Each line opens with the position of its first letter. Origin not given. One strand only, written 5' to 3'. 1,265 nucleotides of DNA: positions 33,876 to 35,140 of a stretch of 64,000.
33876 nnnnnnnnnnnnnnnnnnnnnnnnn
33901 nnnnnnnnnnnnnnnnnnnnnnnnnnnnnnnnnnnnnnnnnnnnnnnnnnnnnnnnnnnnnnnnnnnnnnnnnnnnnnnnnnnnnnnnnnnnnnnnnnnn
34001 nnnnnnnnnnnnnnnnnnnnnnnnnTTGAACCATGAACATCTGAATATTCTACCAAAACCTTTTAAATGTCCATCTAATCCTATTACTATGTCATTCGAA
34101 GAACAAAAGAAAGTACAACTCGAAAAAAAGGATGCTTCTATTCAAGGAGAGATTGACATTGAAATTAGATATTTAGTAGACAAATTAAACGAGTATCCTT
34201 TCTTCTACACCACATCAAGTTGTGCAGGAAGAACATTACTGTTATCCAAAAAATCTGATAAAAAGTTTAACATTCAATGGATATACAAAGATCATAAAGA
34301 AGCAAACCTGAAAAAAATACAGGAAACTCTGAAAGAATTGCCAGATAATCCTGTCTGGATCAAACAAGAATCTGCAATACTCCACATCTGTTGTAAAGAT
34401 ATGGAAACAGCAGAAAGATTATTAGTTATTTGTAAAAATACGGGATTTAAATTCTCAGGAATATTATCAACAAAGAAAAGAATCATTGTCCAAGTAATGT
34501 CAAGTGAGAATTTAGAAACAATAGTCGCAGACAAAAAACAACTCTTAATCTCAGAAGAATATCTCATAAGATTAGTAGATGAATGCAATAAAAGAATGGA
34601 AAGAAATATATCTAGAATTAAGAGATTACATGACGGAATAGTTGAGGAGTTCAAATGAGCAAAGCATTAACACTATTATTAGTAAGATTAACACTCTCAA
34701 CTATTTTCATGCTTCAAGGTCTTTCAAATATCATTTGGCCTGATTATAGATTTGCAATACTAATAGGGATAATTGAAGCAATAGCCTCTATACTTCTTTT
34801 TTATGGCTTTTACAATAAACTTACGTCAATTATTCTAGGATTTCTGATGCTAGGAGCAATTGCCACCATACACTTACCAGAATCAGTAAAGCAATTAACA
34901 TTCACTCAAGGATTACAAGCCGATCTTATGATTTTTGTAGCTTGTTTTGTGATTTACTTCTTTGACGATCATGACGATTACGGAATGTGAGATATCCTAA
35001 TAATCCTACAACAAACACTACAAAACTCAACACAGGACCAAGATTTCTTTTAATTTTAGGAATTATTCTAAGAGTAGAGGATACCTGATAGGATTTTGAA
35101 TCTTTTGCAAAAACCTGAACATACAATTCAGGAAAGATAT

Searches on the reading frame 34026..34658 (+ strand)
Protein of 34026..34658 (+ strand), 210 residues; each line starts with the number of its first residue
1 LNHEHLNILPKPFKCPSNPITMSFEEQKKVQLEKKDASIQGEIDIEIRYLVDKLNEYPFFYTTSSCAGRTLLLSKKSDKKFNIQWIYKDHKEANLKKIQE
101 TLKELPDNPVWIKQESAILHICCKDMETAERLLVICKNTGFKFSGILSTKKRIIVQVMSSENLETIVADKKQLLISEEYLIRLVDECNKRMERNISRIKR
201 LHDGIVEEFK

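Call 4: search_protein_families(library=pfam, proteins=[window:34026-34658:+], max_evalue=0.1)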
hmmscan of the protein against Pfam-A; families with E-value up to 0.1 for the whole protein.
window:34026-34658:+ (210 aa): 2 families
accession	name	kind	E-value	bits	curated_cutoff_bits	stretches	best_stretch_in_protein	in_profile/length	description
PF02676.19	TYW3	-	1.2e-43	149.3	27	1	29-205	9-209/211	Methyltransferase TYW3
PF17457.7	DUF5420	-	0.009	16.3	26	1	86-144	21-77/184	Family of unknown function (DUF5420)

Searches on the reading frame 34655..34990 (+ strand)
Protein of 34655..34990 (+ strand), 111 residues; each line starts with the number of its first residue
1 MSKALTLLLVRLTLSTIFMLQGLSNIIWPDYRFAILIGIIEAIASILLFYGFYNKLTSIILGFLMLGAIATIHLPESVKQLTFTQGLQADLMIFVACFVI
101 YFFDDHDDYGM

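Call 4: search_protein_families(library=pfam, proteins=[window:34655-34990:+], max_evalue=0.1)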
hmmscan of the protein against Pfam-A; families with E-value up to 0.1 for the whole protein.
window:34655-34990:+ (111 aa): 4 families
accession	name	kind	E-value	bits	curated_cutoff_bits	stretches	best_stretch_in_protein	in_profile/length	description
PF07681.17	DoxX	-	4.1e-06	27.8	23.6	1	33-73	44-84/85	DoxX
PF13564.11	DoxX_2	-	0.01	16.4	26.3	1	32-80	36-89/103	DoxX-like family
PF11375.13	DUF3177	-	0.048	13.9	25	1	25-106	2-83/189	Protein of unknown function (DUF3177)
PF20479.3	TMEM128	-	0.05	14.5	23.9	0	33-74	82-123/124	TMEM128 protein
